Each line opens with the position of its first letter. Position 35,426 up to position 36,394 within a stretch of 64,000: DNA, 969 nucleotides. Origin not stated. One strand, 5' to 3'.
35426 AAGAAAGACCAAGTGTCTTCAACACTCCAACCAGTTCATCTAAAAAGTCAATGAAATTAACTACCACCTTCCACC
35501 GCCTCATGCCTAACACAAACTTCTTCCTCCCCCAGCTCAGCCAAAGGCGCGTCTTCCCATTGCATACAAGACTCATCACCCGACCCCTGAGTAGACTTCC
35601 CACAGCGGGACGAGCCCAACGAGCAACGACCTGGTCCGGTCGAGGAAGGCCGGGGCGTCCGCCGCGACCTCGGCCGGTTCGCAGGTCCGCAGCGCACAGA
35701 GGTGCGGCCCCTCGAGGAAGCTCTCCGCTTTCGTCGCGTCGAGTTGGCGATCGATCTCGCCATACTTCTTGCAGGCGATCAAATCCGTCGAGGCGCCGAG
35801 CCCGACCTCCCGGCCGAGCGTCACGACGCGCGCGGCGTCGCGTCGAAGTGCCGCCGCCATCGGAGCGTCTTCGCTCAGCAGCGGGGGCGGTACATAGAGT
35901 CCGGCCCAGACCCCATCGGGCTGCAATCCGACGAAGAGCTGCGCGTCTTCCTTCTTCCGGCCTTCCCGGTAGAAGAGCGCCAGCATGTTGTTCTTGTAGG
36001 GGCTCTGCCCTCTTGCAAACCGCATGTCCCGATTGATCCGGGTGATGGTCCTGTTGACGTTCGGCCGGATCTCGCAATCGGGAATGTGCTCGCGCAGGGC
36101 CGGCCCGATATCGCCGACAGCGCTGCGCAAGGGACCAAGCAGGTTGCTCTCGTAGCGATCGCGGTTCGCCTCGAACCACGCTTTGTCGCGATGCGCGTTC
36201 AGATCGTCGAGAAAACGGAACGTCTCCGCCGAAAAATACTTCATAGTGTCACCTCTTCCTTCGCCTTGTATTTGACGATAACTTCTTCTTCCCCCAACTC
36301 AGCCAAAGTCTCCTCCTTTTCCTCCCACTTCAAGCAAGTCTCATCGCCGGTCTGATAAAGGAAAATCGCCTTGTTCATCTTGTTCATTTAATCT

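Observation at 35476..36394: High-GC (about 66%) foreign DUF2461 gene inserted inside the repeat array, flanked by about 60-bp direct repeats and translationally coupled to a qor-derived leader ORF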

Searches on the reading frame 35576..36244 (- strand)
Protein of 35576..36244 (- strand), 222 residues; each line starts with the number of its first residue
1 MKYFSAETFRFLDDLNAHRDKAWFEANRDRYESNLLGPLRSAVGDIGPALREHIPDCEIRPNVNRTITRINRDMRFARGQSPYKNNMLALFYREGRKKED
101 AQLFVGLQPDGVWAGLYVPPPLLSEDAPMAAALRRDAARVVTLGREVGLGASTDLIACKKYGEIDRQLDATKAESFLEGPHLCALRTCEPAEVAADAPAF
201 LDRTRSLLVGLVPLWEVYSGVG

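Call 6: search_protein_families(library=pfam, proteins=[window:35576-36244:-], max_evalue=0.01)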
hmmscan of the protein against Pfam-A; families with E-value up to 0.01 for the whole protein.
window:35576-36244:- (222 aa): 1 family
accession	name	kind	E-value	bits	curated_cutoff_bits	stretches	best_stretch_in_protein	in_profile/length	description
PF09365.15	DUF2461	-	1.2e-26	94.4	22.8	1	7-120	1-114/208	Conserved hypothetical protein (DUF2461)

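Call 7: search_protein_families(library=ncbifam, proteins=[window:35576-36244:-], max_evalue=0.01)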
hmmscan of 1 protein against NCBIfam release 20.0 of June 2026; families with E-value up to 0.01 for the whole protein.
window:35576-36244:- (222 aa): 1 family
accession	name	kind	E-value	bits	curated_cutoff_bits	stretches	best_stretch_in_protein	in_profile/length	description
TIGR02453.1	TIGR02453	subfamily_domain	3.6e-25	89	105.4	1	5-118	2-117/218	TIGR02453 family protein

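Call 10: find_homologous_proteins(query=window:35576-36244:-)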
Query window:35576-36244:- (222 aa): 116 proteins with E <= 0.001 among 1684 candidates.
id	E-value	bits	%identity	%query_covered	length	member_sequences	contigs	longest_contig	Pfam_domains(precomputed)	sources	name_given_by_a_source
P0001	1.8e-142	490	97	100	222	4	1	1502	PF09365.16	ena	-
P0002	3.6e-128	444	87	99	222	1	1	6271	PF09365.16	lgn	-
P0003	1.7e-127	442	89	99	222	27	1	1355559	PF09365.16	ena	-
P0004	1.8e-120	419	84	99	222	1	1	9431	PF09365.16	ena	-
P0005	6.1e-106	371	74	100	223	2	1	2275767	PF09365.16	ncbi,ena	-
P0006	5.1e-103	361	72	99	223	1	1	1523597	PF09365.16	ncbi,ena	-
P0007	3.0e-102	359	72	99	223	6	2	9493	PF09365.16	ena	-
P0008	1.0e-101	357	72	99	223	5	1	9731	PF09365.16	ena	-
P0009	1.1e-101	357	72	99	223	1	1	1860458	PF09365.16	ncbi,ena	-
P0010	1.5e-101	357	72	99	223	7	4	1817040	PF09365.16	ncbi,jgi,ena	-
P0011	2.7e-101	356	70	99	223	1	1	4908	PF09365.16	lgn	-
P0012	5.8e-101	355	71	99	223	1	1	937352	PF09365.16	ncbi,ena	-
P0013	7.3e-101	354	72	99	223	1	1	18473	PF09365.16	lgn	-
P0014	7.6e-101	354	71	100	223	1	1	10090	PF09365.16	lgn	-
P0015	1.9e-100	353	71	99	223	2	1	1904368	PF09365.16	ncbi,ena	-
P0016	2.0e-100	353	71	100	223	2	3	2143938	PF09365.16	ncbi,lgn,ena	-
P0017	4.4e-100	352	70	100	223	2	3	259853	PF09365.16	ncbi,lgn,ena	-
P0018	7.1e-100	351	70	99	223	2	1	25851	PF09365.16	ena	-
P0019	1.8e-99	350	71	99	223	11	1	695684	PF09365.16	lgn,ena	-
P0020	1.8e-99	350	70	100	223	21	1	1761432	PF09365.16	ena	-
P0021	2.2e-99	350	70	99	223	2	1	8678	PF09365.16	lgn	-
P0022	1.6e-98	347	70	99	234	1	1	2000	PF09365.16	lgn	-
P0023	1.6e-98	347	70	99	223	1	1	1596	PF09365.16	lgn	-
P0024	2.1e-98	346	69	99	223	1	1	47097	PF09365.16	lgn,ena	-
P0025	2.3e-98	346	70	99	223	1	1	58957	PF09365.16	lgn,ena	-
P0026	3.9e-98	346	68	100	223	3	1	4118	PF09365.16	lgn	-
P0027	4.7e-98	345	70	99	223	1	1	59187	PF09365.16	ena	-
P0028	8.7e-98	344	70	99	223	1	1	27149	PF09365.16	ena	-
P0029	2.2e-97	343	70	99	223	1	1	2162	PF09365.16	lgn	-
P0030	4.5e-97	342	68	100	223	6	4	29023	PF09365.16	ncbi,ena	-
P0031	8.3e-97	341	69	99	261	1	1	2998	PF09365.16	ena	-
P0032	2.8e-96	339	69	99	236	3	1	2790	PF09365.16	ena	-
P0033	1.1e-94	334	68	100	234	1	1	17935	PF09365.16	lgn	-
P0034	1.3e-94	334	68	99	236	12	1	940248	PF09365.16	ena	-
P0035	3.3e-90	320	64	100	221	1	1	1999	PF09365.16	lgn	-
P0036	4.3e-86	306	64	97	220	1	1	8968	PF09365.16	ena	-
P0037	9.9e-86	305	62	97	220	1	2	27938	PF09365.16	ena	-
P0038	4.3e-83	296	63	97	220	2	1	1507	PF09365.16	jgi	-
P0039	6.0e-82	293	64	91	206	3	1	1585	PF09365.16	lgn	-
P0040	2.2e-81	291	60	98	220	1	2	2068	PF09365.16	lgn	-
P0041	1.4e-79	285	60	98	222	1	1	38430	PF09365.16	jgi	-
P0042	3.6e-79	284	60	97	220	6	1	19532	PF09365.16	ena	-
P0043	9.4e-79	282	57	98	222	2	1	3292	PF09365.16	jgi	jgi:uncharacterized protein (DUF2461 family)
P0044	9.3e-78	279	86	66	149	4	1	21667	PF09365.16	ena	-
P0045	1.9e-77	278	58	98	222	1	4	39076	PF09365.16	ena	-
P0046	9.2e-77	276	56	98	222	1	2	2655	PF09365.16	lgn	-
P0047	9.6e-77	276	57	98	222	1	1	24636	PF09365.16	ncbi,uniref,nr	ncbi:DUF2461 family protein [Candidatus Thiosymbion oneisti]|uniref:DUF2461 family protein n=1 Tax=C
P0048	1.6e-76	275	56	98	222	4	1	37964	PF09365.16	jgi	-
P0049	1.7e-76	275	56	98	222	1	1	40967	PF09365.16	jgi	jgi:hypothetical protein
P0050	2.0e-76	274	56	98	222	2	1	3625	PF09365.16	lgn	-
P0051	2.2e-76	274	58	99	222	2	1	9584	PF09365.16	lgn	-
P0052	5.3e-76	273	55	98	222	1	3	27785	PF09365.16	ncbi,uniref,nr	ncbi:DUF2461 family protein [Candidatus Thiosymbion oneisti]|uniref:DUF2461 family protein n=1 Tax=C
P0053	5.8e-76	273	59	99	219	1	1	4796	PF09365.16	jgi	jgi:uncharacterized protein (TIGR02453 family)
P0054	6.8e-76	273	56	98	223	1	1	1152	PF09365.16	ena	-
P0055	2.3e-75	271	57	97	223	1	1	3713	PF09365.16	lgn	-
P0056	3.0e-75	271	56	97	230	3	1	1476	PF09365.16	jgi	-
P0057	4.4e-75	270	56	98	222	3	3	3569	PF09365.16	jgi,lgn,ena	-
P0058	2.1e-74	268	55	96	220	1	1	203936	PF09365.16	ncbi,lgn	ncbi:MAG: DUF2461 family protein [Mangrovicoccus sp.]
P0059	4.1e-74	267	55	98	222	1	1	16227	PF09365.16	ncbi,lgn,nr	ncbi:MAG: DUF2461 family protein [Methylococcaceae bacterium]|nr:DUF2461 family protein [Methylococc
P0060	6.4e-74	266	55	98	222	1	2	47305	PF09365.16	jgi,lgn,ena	-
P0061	8.9e-74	266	55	98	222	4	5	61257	PF09365.16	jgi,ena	jgi:hypothetical protein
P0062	1.0e-73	266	56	98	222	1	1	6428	PF09365.16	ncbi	ncbi:MAG: DUF2461 family protein [Gammaproteobacteria bacterium]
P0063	1.4e-72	262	54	97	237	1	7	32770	PF09365.16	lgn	-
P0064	2.7e-71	258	55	99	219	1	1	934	PF09365.16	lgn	-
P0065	4.6e-71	257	54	98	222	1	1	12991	PF09365.16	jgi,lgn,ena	-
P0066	9.2e-70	253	52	98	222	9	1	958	PF09365.16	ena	-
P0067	1.3e-69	252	52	98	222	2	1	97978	PF09365.16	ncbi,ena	-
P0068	9.1e-68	246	53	98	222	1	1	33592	PF09365.16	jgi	jgi:uncharacterized protein (TIGR02453 family)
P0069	8.1e-62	227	61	78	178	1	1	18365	PF09365.16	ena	-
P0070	9.2e-58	213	49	98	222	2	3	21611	PF09365.16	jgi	jgi:hypothetical protein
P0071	4.2e-55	205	56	73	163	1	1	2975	PF09365.16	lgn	-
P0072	2.9e-53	199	48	97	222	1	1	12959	PF09365.16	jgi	jgi:hypothetical protein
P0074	2.3e-45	173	42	97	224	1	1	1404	PF09365.16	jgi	-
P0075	8.2e-45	171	76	48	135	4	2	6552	PF09365.16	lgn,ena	-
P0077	7.1e-13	67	37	50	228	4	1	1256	PF09365.16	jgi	-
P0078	2.4e-11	62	38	53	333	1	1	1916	PF09365.16,PF01541.31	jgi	-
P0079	1.8e-10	59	34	64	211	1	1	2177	PF09365.16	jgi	jgi:uncharacterized protein (TIGR02453 family)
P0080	2.5e-10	58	34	65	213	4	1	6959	PF09365.16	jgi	-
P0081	2.6e-10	58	36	51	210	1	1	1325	PF09365.16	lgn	-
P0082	3.2e-10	58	35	67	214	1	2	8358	PF09365.16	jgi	jgi:uncharacterized protein (TIGR02453 family)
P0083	5.7e-10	57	35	65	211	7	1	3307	PF09365.16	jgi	-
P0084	5.8e-10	57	34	64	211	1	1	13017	PF09365.16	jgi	jgi:uncharacterized protein (TIGR02453 family)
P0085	9.0e-10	57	30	81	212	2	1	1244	PF09365.16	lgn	-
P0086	1.3e-9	56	36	52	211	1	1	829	PF09365.16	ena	-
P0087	2.0e-9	55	37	53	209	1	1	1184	PF09365.16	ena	-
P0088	2.0e-9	55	39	41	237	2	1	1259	PF09365.16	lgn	-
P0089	2.7e-9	55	36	52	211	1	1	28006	PF09365.16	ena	-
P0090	2.8e-9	55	36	52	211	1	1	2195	PF09365.16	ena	-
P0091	2.9e-9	55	35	52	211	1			PF09365.16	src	-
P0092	2.9e-9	55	36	52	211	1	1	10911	PF09365.16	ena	-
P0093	3.0e-9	55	36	52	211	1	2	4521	PF09365.16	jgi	jgi:uncharacterized protein (TIGR02453 family)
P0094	3.5e-9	55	36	52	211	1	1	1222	PF09365.16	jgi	jgi:uncharacterized protein (TIGR02453 family)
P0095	3.9e-9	54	33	59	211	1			PF09365.16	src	-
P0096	4.4e-9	54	34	59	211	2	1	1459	PF09365.16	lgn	-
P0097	5.5e-9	54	35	53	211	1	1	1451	PF09365.16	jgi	jgi:uncharacterized protein (TIGR02453 family)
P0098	6.8e-9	54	36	51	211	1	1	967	PF09365.16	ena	-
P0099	7.4e-9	54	34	63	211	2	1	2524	PF09365.16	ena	-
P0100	9.6e-9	53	33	51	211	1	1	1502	PF09365.16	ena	-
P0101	9.7e-9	53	32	61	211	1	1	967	PF09365.16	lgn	-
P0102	1.2e-8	53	35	51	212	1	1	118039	PF09365.16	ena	-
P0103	1.5e-8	53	33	51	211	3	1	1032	PF09365.16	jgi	jgi:uncharacterized protein (TIGR02453 family)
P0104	1.6e-8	52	38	51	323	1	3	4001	PF09365.16,PF01541.31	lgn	-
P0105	2.2e-8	52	33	58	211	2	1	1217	PF09365.16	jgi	jgi:uncharacterized protein (TIGR02453 family)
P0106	2.8e-8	52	31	51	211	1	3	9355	PF09365.16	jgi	jgi:uncharacterized protein (TIGR02453 family)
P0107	2.9e-8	52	31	59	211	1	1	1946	PF09365.16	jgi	jgi:uncharacterized protein (TIGR02453 family)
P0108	2.9e-8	52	31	59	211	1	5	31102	PF09365.16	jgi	jgi:uncharacterized protein (TIGR02453 family)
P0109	3.1e-8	52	32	95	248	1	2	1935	PF09365.16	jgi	jgi:uncharacterized protein (TIGR02453 family)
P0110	3.3e-8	51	33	51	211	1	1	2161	PF09365.16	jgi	jgi:uncharacterized protein (TIGR02453 family)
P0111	3.9e-8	51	32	51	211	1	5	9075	PF09365.16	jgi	jgi:uncharacterized protein (TIGR02453 family)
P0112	1.2e-7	50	33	51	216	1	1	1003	PF09365.16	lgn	-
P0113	2.4e-7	49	33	51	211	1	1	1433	PF09365.16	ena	-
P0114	4.1e-7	48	32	52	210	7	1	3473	PF09365.16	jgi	-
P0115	5.1e-7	48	31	53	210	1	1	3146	PF09365.16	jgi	jgi:uncharacterized protein (TIGR02453 family)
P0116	1.2e-6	46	34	52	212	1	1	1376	PF09365.16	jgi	-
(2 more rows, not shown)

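Call 11: find_encoding_contigs(protein=P0003, flank=6000, max_places=3)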
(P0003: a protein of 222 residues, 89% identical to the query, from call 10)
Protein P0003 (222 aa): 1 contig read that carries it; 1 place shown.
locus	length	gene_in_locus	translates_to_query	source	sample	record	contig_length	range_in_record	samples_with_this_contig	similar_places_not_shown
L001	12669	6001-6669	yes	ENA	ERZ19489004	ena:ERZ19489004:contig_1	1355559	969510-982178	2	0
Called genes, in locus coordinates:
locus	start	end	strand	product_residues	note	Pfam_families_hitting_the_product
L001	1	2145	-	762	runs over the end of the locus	PF07715:Plug, PF00593:TonB_dep_Rec_b-barrel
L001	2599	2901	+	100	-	PF01527:HTH_Tnp_1 (faint)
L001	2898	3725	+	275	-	PF13276:HTH_21, PF00665:rve, PF24764:rva_4 (weak), PF13683:rve_3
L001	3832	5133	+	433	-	PF13520:AA_permease_2, PF00324:AA_permease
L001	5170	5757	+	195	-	PF09347:DUF1989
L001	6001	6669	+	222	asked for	PF09365:DUF2461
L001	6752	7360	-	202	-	PF04205:FMN_bind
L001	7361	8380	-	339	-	PF03116:NQR2_RnfD_RnfE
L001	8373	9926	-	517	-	PF13375:RnfC_N, PF01512:Complex1_51K, PF10531:SLBB, PF13484:Fer4_16 (faint), PF12838:Fer4_7, PF13183:Fer4_8 (weak), PF13187:Fer4_9 (weak), PF13237:Fer4_10, +1 more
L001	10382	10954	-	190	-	PF02508:Rnf-Nqr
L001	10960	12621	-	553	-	PF00133:tRNA-synt_1, PF01921:tRNA-synt_1f (faint), PF09334:tRNA-synt_1g, PF01406:tRNA-synt_1e (weak), PF19303:Anticodon_3 (weak)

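Call 12: find_encoding_contigs(protein=P0005, flank=6000, max_places=3)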
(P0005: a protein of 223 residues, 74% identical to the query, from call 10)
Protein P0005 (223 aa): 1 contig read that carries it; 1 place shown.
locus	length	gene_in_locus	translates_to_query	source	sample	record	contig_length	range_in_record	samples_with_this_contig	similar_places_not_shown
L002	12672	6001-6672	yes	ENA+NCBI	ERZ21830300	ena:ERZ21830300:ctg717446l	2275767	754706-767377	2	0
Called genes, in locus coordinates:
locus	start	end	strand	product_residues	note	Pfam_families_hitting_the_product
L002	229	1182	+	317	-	PF00551:Formyl_trans_N, PF02911:Formyl_trans_C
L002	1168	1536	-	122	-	-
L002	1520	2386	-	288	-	PF01513:NAD_kinase, PF20143:NAD_kinase_C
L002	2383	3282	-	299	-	PF03462:PCRF, PF00472:RF-1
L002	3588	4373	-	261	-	PF08861:DUF1828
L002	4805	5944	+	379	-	PF00266:Aminotran_5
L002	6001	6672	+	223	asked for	PF09365:DUF2461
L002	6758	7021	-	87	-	PF13744:HTH_37 (weak), PF13560:HTH_31, PF01381:HTH_3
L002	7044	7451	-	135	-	PF01124:MAPEG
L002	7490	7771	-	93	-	-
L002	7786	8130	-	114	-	-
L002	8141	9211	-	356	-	PF01264:Chorismate_synt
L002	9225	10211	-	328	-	PF00106:adh_short (weak), PF01073:3Beta_HSD, PF01370:Epimerase, PF02719:Polysacc_synt_2, PF05368:NmrA, PF13460:NAD_binding_10, PF16363:GDP_Man_Dehyd, PF07993:NAD_binding_4, +2 more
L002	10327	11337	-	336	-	PF02547:Queuosine_synth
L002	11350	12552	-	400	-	PF00764:Arginosuc_synth, PF20979:Arginosuc_syn_C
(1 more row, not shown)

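Call 13: find_encoding_contigs(protein=window:35576-36244:-, flank=6000, max_places=4)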
Protein window:35576-36244:- (222 aa): 1 contig read that carries it; 1 place shown.
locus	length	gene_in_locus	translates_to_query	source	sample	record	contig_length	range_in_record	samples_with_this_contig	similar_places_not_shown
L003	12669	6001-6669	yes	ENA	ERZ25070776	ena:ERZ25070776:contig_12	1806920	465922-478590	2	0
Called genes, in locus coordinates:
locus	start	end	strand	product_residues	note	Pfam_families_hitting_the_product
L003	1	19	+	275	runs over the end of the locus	PF01738:DLH, PF00326:Peptidase_S9 (faint), PF08840:BAAT_C (faint)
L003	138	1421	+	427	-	PF00815:Histidinol_dh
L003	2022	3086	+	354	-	PF00155:Aminotran_1_2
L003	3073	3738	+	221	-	PF02527:GidB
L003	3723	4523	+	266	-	PF00142:Fer4_NifH (weak), PF01656:CbiA, PF06564:CBP_BcsQ (weak), PF09140:MipZ, PF13614:AAA_31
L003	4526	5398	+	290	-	PF02195:ParB_N, PF17762:HTH_ParB, PF23552:ParB_C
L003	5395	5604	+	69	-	-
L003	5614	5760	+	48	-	-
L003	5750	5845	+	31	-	-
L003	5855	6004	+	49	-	-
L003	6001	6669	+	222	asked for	PF09365:DUF2461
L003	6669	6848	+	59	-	-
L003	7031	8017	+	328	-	PF08240:ADH_N, PF00107:ADH_zinc_N, PF13602:ADH_zinc_N_2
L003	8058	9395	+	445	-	PF01225:Mur_ligase, PF08245:Mur_ligase_M, PF02875:Mur_ligase_C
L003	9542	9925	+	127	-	PF01127:Sdh_cyt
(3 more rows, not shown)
